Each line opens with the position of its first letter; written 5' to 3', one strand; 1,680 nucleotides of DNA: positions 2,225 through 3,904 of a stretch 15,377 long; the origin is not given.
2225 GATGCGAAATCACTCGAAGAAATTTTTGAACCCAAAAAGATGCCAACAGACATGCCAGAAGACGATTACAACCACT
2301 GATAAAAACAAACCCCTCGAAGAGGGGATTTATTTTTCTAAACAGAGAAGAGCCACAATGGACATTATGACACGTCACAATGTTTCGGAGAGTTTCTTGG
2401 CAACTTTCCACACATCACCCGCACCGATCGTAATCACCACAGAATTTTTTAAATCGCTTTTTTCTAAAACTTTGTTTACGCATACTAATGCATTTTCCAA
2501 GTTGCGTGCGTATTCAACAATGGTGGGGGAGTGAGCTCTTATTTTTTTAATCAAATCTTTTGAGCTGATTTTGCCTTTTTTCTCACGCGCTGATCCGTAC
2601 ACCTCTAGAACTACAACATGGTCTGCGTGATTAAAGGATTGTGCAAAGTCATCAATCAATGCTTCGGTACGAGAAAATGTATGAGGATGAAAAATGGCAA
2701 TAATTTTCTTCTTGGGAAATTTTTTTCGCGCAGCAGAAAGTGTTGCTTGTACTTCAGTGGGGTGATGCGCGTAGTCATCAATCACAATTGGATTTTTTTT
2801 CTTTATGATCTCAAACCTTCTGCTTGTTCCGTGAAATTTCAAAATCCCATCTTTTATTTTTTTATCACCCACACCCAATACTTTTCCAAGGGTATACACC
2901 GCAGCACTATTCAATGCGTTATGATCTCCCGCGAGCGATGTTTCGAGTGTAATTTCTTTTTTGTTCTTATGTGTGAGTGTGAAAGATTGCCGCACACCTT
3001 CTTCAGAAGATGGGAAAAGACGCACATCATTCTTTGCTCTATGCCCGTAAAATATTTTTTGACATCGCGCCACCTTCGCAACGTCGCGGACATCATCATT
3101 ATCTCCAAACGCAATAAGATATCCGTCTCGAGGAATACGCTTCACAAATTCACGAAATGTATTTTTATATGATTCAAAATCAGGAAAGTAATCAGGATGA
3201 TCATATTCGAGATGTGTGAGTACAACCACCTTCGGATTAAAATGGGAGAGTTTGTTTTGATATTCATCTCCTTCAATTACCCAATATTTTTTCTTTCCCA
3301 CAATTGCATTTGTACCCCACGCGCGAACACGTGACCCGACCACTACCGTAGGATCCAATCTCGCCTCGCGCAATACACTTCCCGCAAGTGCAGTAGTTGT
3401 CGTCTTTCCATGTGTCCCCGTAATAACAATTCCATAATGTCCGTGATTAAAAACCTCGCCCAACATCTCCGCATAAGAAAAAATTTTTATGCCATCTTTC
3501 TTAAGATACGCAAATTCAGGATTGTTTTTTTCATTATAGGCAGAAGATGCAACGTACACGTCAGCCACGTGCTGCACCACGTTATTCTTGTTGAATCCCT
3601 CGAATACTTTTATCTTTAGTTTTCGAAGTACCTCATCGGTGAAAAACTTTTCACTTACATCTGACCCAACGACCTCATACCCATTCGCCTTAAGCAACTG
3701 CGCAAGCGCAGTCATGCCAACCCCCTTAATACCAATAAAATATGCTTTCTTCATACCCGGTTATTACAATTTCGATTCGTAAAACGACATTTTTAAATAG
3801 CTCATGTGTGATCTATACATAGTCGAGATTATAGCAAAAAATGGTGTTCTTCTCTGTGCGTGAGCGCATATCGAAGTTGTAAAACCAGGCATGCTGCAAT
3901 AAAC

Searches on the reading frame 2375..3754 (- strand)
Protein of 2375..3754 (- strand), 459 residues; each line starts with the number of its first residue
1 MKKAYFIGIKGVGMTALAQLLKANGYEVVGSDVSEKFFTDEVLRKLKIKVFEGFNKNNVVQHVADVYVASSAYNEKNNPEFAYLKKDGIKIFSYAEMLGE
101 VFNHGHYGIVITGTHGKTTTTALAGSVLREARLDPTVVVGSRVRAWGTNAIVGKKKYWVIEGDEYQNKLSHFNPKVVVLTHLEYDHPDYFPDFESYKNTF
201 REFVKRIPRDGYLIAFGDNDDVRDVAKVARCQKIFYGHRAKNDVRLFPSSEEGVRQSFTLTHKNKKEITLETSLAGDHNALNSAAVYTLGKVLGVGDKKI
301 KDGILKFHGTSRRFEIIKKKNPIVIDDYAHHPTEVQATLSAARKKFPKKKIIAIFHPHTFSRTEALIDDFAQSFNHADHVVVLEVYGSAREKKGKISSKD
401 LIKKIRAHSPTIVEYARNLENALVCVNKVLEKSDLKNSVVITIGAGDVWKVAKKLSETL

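Call 7: search_protein_families(library=pfam, proteins=[window:2375-3754:-])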
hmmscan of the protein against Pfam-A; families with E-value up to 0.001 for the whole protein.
window:2375-3754:- (459 aa): 3 families
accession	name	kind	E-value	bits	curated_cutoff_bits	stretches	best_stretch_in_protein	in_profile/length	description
PF08245.18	Mur_ligase_M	-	1.8e-29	103.6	24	1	111-288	1-198/200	Mur ligase middle domain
PF02875.26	Mur_ligase_C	-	4.2e-22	79.8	28.4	1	312-446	1-127/127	Mur ligase, glutamate ligase domain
PF01225.30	Mur_ligase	-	6.3e-19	68.6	21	1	5-104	3-93/95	Mur ligase family, catalytic domain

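Call 8: search_protein_families(library=ncbifam, proteins=[window:2375-3754:-])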
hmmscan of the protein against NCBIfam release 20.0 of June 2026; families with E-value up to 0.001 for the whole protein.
window:2375-3754:- (459 aa): 27 families (the best 25 are shown)
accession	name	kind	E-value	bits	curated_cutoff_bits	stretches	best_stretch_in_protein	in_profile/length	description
TIGR01082.1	murC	equivalog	1.1e-133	446.6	335.1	1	4-455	2-448/449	UDP-N-acetylmuramate--L-alanine ligase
NF011171.0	PRK14573.1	equivalog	4.6e-76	256.3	1015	1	4-456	7-445/809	bifunctional UDP-N-acetylmuramate--L-alanine ligase/D-alanine--D-alanine ligase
TIGR01081.1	mpl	equivalog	4.6e-55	187.4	388.7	1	5-384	3-386/448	UDP-N-acetylmuramate:L-alanyl-gamma-D-glutamyl-meso-diaminopimelate ligase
NF053645.1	pMurC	equivalog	3.5e-29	101.9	560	2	255-409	297-450/492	pseudomurein biosynthesis peptide ligase pMurC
TIGR01087.1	murD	equivalog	9.5e-28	97.4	211.95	1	7-354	5-345/441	UDP-N-acetylmuramoyl-L-alanine--D-glutamate ligase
NF001126.0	PRK00139.1-4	equivalog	7e-26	90.8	373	1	166-355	186-374/486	UDP-N-acetylmuramoyl-L-alanyl-D-glutamate--2,6-diaminopimelate ligase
TIGR01085.1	murE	subfamily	1.4e-22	80.2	257.3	1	167-355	171-364/472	UDP-N-acetylmuramyl-tripeptide synthetase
TIGR01143.1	murF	subfamily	4.1e-21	75.4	288.6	1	59-351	29-327/418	UDP-N-acetylmuramoyl-tripeptide--D-alanyl-D-alanine ligase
NF001124.0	PRK00139.1-2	equivalog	8.3e-21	74.3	476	1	166-355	191-383/500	UDP-N-acetylmuramoyl-L-alanyl-D-glutamate--2,6-diaminopimelate ligase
NF008896.0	PRK11929.1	equivalog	2.5e-20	72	1023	1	166-355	194-391/965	bifunctional UDP-N-acetylmuramoyl-L-alanyl-D-glutamate--2,6-diaminopimelate ligase MurE/UDP-N-acetylmuramoyl-tripeptide--D-alanyl-D-alanine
NF053648.1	pMurE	equivalog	1e-19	70.6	600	1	171-365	187-369/464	pseudomurein biosynthesis peptide ligase pMurE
NF053647.1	pMurD2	equivalog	1.5e-15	57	550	1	5-133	4-126/405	pseudomurein biosynthesis peptide ligase pMurD2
NF053646.1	pMurD1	equivalog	3.3e-14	52.4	610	2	170-360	181-363/465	pseudomurein biosynthesis peptide ligase pMurD1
NF010628.0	PRK14022.1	equivalog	4.7e-14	52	536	1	175-424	202-441/483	UDP-N-acetylmuramoyl-L-alanyl-D-glutamate--L-lysine ligase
NF033197.0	F430_CfbE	equivalog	2.3e-12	46.6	250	2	251-328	252-320/430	coenzyme F430 synthase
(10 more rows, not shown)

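Call 12: find_related_loci(query=window:2375-3754:-, collection=genome_contigs, flank=10000)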
Query window:2375-3754:- (459 aa) in genome_contigs; peptide patterns used: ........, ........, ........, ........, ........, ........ (x = any residue, [..] = any of these).
114 stretches matched a pattern; 2 encode a relative of the query (tblastn E <= 1e-3); 2 distinct loci.
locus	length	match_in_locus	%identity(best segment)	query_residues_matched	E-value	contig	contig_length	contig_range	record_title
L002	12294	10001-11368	78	2-457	0e+0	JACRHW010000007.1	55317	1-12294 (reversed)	MAG: Parcubacteria group bacterium isolate NC_groundwater_1787_Pr3_B-0.1um_42_26 SR-2_scaffold_141_1593861, whole genome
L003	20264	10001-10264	36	266-354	9e-8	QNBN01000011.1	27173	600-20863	MAG: Spirochaetes bacterium isolate B62_G9 B62_Guay9_scaffold_00698, whole genome shotgun sequence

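Call 28: search_protein_families(library=pfam, proteins=[L002:330-2180:+, L002:2272-3543:-, L002:3524-4192:-, L002:4628-5041:+, L002:5107-5679:+, L002:5780-6688:-, L002:6949-7533:-, L002:7667-8200:-, L002:8221-9060:-, L002:11475-11840:-], max_evalue=0.01)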
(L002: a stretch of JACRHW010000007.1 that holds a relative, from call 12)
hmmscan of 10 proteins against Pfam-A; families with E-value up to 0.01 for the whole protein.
L002:330-2180:+ (616 aa): 7 families
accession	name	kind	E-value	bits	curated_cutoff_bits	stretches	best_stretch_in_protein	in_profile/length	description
PF13328.12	HD_4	-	2.6e-47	160.9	27.2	1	70-218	1-155/156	HD domain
PF04607.23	RelA_SpoT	-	2e-37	128.4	27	1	279-388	1-111/113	Region found in RelA / SpoT proteins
PF02824.27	TGS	-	4.7e-22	78.2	22.2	1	439-498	1-60/60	TGS domain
PF01966.28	HD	-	2.6e-11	44.3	22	1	89-187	1-116/116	HD domain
PF01842.31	ACT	-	2.3e-07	30.9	27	1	542-604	3-64/66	ACT domain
PF13291.12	ACT_4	-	8e-07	30.1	27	1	541-611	8-79/80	ACT domain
PF22629.2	ACT_AHAS_ss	-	0.0034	18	27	1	542-585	1-45/67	AHAS small subunit-like ACT domain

L002:2272-3543:- (423 aa): 4 families
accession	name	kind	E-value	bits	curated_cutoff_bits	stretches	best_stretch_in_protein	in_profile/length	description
PF17762.8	HTH_ParB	-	1.1e-31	109.5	22.6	1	226-326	1-101/102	ParB HTH domain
PF02195.25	ParB_N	-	1.8e-27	95.7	26.3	1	127-224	6-95/95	ParB N-terminal domain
PF23552.2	ParB_C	-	4e-07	29.8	23.8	1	342-388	2-49/50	ParB dimerisation domain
PF23956.1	DUF7285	-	0.0074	17.4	27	0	139-198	23-74/112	Family of unknown function (DUF7285)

L002:3524-4192:- (222 aa): 1 family
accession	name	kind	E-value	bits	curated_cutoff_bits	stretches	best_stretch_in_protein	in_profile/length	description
PF01300.24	Sua5_yciO_yrdC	-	9.7e-45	152.7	25.1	1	22-204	2-178/178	Telomere recombination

L002:4628-5041:+ (137 aa): 2 families
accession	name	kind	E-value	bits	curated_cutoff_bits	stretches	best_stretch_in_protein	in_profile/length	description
PF08020.16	DUF1706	-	8.2e-09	36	24.2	1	3-113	23-137/166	Protein of unknown function (DUF1706)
PF12867.12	DinB_2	-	0.00026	21.9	24.8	1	4-126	8-117/128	DinB superfamily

L002:5107-5679:+ (190 aa): 6 families
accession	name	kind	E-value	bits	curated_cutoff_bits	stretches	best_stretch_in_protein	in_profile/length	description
PF06821.19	Ser_hydrolase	-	4.2e-24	85.8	22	1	5-183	2-170/172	Serine hydrolase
PF00561.26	Abhydrolase_1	-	6.3e-06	26.5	25.8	1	62-116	69-121/245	alpha/beta hydrolase fold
PF12697.13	Abhydrolase_6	-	5.9e-05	24.3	26.3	1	4-105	1-102/217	Alpha/beta hydrolase family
PF10230.15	LIDHydrolase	-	0.0008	19.7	27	0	58-94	80-117/262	Lipid-droplet associated hydrolase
PF12146.15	Hydrolase_4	-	0.0045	16.8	27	1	52-159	65-173/239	Serine aminopeptidase, S33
PF08538.16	DUF1749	-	0.0079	15.8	24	1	46-85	87-128/299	Protein of unknown function (DUF1749)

L002:5780-6688:- (302 aa): 1 family
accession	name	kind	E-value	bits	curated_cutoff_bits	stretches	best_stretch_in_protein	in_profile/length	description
PF01520.23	Amidase_3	-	9.6e-20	71.8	27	1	63-294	2-173/174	N-acetylmuramoyl-L-alanine amidase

L002:6949-7533:- (194 aa): 1 family
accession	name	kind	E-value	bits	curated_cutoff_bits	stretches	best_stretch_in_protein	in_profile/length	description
PF02643.20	DUF192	-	6.2e-32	110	27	1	82-187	2-94/96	Uncharacterized ACR, COG1430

L002:7667-8200:- (177 aa): 1 family
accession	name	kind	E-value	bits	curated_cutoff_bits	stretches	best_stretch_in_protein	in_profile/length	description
PF00186.24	DHFR_1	-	6e-55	185.7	25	1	3-169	2-159/159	Dihydrofolate reductase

L002:8221-9060:- (279 aa): 1 family
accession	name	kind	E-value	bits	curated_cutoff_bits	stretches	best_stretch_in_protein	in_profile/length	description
PF00303.24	Thymidylat_synt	-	5.6e-105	350.7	24.3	1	2-279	1-266/266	Thymidylate synthase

L002:11475-11840:- (121 aa): 0 families

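Call 33: search_solved_structures(query=L002:2272-3543:-, show_alignments=2, max_evalue=1e-10)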
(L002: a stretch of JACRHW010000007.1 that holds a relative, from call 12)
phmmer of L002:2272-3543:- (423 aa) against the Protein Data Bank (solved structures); distinct sequences matched with E-value up to 1e-10: 12.
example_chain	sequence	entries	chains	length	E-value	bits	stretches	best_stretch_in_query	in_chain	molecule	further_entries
7ol9_A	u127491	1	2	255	1.5e-41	146.2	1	119-350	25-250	Nucleoid occlusion protein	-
1vz0_A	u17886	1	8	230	2e-41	145.8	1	128-325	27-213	Chromosome-partitioning protein Spo0J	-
7nfu_A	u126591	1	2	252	3e-41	145.2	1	120-350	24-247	Nucleoid occlusion protein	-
7ng0_A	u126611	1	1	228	3.7e-41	144.9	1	125-350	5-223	Nucleoid occlusion protein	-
7bnk_A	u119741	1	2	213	4.1e-41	144.8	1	130-326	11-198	ParB family protein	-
7bnr_A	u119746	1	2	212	2.3e-40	142.3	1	132-326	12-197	ParB family protein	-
7o0n_A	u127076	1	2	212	2.5e-40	142.2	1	130-326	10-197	ParB family protein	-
6sdk_A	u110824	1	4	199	1.4e-39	139.7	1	124-325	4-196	Stage 0 sporulation protein J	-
4umk_A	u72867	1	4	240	1.1e-38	136.8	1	129-321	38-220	PROBABLE CHROMOSOME-PARTITIONING PROTEIN PARB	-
6t1f_A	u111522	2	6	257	2.9e-35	125.5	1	132-324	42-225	Chromosome-partitioning protein ParB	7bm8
6y93_A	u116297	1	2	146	3.5e-26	95.6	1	216-350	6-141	Nucleoid occlusion protein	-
6s6h_A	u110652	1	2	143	1.6e-17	67.1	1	215-325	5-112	Chromosome-partitioning protein ParB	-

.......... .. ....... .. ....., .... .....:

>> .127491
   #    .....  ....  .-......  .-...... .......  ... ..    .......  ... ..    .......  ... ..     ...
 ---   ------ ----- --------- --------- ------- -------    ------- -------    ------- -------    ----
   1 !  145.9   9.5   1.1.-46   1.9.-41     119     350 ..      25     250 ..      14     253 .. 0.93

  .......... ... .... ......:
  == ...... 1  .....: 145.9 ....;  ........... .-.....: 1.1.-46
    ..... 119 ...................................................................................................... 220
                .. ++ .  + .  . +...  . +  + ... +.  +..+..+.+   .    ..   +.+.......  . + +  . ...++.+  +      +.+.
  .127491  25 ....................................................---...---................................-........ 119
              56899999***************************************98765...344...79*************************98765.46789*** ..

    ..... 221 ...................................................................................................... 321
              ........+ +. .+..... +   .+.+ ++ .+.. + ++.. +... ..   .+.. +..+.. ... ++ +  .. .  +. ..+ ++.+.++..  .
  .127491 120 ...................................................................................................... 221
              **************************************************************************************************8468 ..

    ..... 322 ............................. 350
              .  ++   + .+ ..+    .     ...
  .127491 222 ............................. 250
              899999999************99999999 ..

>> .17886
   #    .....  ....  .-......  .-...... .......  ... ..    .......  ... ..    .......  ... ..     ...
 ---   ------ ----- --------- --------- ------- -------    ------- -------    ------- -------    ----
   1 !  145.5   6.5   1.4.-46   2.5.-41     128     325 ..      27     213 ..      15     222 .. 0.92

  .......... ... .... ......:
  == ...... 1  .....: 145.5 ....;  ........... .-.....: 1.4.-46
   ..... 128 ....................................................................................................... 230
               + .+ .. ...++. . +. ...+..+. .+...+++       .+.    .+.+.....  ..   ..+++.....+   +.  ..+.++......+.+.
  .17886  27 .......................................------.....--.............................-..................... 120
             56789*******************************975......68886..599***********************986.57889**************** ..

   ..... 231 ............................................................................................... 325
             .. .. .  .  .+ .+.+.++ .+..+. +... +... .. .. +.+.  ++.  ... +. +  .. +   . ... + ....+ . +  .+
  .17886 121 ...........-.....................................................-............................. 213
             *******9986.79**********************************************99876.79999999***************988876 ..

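Call 40: find_homologous_proteins(query=window:2375-3754:-, max_evalue=1e-100)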
Query window:2375-3754:- (459 aa): 1410 proteins with E <= 1e-100 among 8000 candidates; the best 120 are listed.
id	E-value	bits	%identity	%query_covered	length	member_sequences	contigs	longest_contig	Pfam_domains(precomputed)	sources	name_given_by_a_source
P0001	2.0e-242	823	80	100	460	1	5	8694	PF02875.27,PF08245.19,PF01225.31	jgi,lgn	-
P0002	6.0e-240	814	78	99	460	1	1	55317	PF02875.27,PF08245.19,PF01225.31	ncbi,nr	ncbi:MAG: UDP-N-acetylmuramate--L-alanine ligase [Parcubacteria group bacterium]|nr:UDP-N-acetylmura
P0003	7.4e-239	811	77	100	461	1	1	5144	PF02875.27,PF08245.19,PF01225.31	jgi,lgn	-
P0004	1.2e-232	790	75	99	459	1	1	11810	PF02875.27,PF08245.19,PF01225.31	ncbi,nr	ncbi:MAG: UDP-N-acetylmuramate--L-alanine ligase [Parcubacteria group bacterium]|nr:UDP-N-acetylmura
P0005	2.5e-208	710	72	93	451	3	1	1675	PF02875.27,PF08245.19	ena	-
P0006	6.8e-174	597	62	96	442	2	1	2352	PF02875.27,PF08245.19,PF01225.31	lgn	-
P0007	5.5e-135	468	48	100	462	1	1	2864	PF02875.27,PF08245.19,PF01225.31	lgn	-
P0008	2.2e-134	467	48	100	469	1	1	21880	PF02875.27,PF08245.19,PF01225.31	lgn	-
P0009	3.2e-134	466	48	99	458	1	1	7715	PF02875.27,PF08245.19,PF01225.31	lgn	-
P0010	4.0e-134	466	49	100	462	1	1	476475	PF02875.27,PF08245.19,PF01225.31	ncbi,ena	-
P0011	7.7e-133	461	48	99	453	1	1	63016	PF02875.27,PF08245.19,PF01225.31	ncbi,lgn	-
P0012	9.1e-133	461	48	100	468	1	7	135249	PF02875.27,PF08245.19,PF01225.31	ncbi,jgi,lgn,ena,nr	ncbi:MAG TPA: UDP-N-acetylmuramate--L-alanine ligase [Candidatus Moranbacteria bacterium]|nr:UDP-N-a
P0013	2.7e-132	460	48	100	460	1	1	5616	PF02875.27,PF08245.19,PF01225.31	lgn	-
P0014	3.5e-132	459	47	100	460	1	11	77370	PF02875.27,PF08245.19,PF01225.31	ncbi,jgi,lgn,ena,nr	ncbi:MAG: UDP-N-acetylmuramate--L-alanine ligase [Candidatus Moranbacteria bacterium RIFOXYB1_FULL_4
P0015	4.4e-132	459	48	100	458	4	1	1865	PF02875.27,PF08245.19,PF01225.31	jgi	-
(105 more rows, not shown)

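Call 41: find_encoding_contigs(protein=P0004, flank=10000, max_places=3)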
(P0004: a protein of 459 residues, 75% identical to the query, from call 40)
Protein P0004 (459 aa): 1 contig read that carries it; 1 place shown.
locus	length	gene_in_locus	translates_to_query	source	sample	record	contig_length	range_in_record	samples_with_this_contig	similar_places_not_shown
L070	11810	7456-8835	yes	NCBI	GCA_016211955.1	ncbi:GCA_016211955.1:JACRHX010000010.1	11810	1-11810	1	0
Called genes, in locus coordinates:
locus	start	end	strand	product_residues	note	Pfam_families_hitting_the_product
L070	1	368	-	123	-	PF01300:Sua5_yciO_yrdC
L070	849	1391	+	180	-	-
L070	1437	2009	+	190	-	PF06821:Ser_hydrolase, PF12697:Abhydrolase_6 (faint)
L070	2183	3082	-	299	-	PF01520:Amidase_3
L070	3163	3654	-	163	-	PF02643:DUF192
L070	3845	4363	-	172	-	PF00186:DHFR_1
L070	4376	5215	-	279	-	PF00303:Thymidylat_synt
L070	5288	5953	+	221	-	PF22769:DCD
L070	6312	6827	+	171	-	PF00856:SET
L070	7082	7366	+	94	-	-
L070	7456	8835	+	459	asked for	PF01225:Mur_ligase, PF08245:Mur_ligase_M, PF02875:Mur_ligase_C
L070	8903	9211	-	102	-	-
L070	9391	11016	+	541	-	PF18765:Polbeta (weak)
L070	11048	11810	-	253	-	PF00709:Adenylsucc_synt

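Call 42: find_encoding_contigs(protein=P0003, flank=10000, max_places=3)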
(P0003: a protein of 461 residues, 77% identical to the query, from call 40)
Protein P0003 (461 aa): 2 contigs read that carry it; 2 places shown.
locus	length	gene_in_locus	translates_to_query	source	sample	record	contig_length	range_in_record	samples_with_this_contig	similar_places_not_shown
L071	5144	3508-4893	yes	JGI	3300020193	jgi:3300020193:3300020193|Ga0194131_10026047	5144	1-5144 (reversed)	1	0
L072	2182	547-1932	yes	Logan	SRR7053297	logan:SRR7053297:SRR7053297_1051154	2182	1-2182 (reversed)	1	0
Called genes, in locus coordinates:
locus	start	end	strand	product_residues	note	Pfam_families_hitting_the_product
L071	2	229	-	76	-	?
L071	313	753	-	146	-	PF02643:DUF192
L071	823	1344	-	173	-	PF00186:DHFR_1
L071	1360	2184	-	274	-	PF00303:Thymidylat_synt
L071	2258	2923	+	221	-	PF22769:DCD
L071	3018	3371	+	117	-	-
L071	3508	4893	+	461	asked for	PF01225:Mur_ligase, PF08245:Mur_ligase_M, PF02875:Mur_ligase_C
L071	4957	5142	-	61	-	?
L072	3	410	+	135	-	?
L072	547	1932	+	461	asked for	PF01225:Mur_ligase, PF08245:Mur_ligase_M, PF02875:Mur_ligase_C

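Call 46: find_homologous_proteins(query=L002:2272-3543:-, max_evalue=1e-60)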
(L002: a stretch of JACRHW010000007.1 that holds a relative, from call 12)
Query L002:2272-3543:- (423 aa): 2082 proteins with E <= 1e-60 among 8000 candidates; the best 120 are listed.
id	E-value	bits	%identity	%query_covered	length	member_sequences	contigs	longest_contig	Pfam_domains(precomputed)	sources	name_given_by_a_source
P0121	6.3e-270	913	100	100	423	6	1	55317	PF17762.9,PF23552.3,PF02195.27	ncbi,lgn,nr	ncbi:MAG: ParB/RepB/Spo0J family partition protein [Parcubacteria group bacterium]|nr:ParB/RepB/Spo0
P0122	6.5e-171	587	75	89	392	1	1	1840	PF17762.9,PF23552.3,PF02195.27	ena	-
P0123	2.5e-167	575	69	100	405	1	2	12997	PF17762.9,PF23552.3,PF02195.27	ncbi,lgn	-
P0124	1.3e-146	507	68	85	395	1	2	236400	PF17762.9,PF23552.3,PF02195.27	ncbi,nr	ncbi:MAG: ParB/RepB/Spo0J family partition protein [Patescibacteria group bacterium]|nr:ParB/RepB/Sp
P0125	8.7e-88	313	58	64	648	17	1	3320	PF00483.30,PF17762.9,PF23552.3,PF02195.27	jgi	-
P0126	8.8e-88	313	58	64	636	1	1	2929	PF00483.30,PF17762.9,PF23552.3,PF02195.27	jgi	-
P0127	2.2e-87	312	55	65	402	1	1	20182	PF17762.9,PF23552.3,PF02195.27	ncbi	-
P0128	2.3e-87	312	57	64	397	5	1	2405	PF17762.9,PF23552.3,PF02195.27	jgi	-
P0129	3.9e-87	311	57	64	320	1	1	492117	PF17762.9,PF23552.3,PF02195.27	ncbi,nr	ncbi:MAG: ParB/RepB/Spo0J family partition protein [Patescibacteria group bacterium]|nr:ParB/RepB/Sp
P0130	4.3e-87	311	58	64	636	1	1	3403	PF00483.30,PF17762.9,PF23552.3,PF02195.27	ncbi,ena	-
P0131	4.3e-87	311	58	64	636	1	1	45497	PF00483.30,PF17762.9,PF23552.3,PF02195.27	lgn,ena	-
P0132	7.9e-87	310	56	64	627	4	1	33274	PF00483.30,PF17762.9,PF23552.3,PF02195.27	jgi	-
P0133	4.1e-86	308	57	64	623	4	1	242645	PF00483.30,PF17762.9,PF23552.3,PF02195.27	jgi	jgi:ParB/RepB/Spo0J family partition protein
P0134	1.2e-85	306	55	64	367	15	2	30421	PF17762.9,PF23552.3,PF02195.27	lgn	-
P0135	1.3e-85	306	57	64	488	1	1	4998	PF17762.9,PF23552.3,PF02195.27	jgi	-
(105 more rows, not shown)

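Call 47: find_encoding_contigs(protein=P0124, flank=10000, max_places=2)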
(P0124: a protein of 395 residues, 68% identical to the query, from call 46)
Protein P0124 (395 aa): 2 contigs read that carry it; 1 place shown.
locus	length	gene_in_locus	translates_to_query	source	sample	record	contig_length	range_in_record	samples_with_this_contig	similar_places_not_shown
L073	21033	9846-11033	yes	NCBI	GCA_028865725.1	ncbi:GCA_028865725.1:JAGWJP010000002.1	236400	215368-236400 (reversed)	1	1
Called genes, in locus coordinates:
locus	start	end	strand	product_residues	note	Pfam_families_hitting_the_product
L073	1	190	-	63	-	?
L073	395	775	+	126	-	-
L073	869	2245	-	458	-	PF01225:Mur_ligase, PF08245:Mur_ligase_M, PF02875:Mur_ligase_C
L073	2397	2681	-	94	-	-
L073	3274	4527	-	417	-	-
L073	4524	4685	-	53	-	-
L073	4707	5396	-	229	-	PF22769:DCD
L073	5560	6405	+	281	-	PF00303:Thymidylat_synt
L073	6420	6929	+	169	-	PF00186:DHFR_1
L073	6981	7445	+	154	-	PF02643:DUF192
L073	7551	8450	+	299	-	PF01520:Amidase_3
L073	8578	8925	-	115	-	-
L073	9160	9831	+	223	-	PF01300:Sua5_yciO_yrdC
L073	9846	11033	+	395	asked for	PF02195:ParB_N, PF17762:HTH_ParB, PF23552:ParB_C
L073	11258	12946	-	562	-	PF13328:HD_4, PF01966:HD, PF04607:RelA_SpoT, PF02824:TGS, PF01842:ACT (weak), PF13291:ACT_4 (weak)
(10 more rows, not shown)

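Call 48: find_encoding_contigs(protein=P0123, flank=10000, max_places=3)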
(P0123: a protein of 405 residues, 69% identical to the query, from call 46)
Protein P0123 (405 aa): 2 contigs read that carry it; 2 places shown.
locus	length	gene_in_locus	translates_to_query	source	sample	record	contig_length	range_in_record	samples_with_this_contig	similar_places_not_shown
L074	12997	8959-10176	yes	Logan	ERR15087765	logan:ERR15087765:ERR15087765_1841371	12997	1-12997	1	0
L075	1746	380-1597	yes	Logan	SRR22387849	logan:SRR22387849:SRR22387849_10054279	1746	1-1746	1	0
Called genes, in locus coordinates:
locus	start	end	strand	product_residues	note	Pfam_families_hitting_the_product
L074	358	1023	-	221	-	PF22769:DCD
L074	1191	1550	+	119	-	-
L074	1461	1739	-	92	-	-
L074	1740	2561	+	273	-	PF00303:Thymidylat_synt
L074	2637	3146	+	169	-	PF00186:DHFR_1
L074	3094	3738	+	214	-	PF02643:DUF192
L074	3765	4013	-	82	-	-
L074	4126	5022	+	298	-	PF01520:Amidase_3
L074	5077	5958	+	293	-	PF10672:Methyltrans_SAM (weak), PF03602:Cons_hypoth95 (weak)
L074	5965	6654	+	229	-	PF00849:PseudoU_synth_2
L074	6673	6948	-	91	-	-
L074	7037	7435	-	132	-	PF00702:Hydrolase, PF13419:HAD_2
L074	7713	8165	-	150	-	-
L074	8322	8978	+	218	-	PF01300:Sua5_yciO_yrdC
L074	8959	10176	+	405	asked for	PF02195:ParB_N, PF17762:HTH_ParB, PF23552:ParB_C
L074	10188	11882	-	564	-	PF13328:HD_4, PF01966:HD, PF04607:RelA_SpoT, PF02824:TGS, PF01842:ACT, PF13291:ACT_4 (weak)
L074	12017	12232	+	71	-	-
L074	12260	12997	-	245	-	?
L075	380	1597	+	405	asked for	PF02195:ParB_N, PF17762:HTH_ParB, PF23552:ParB_C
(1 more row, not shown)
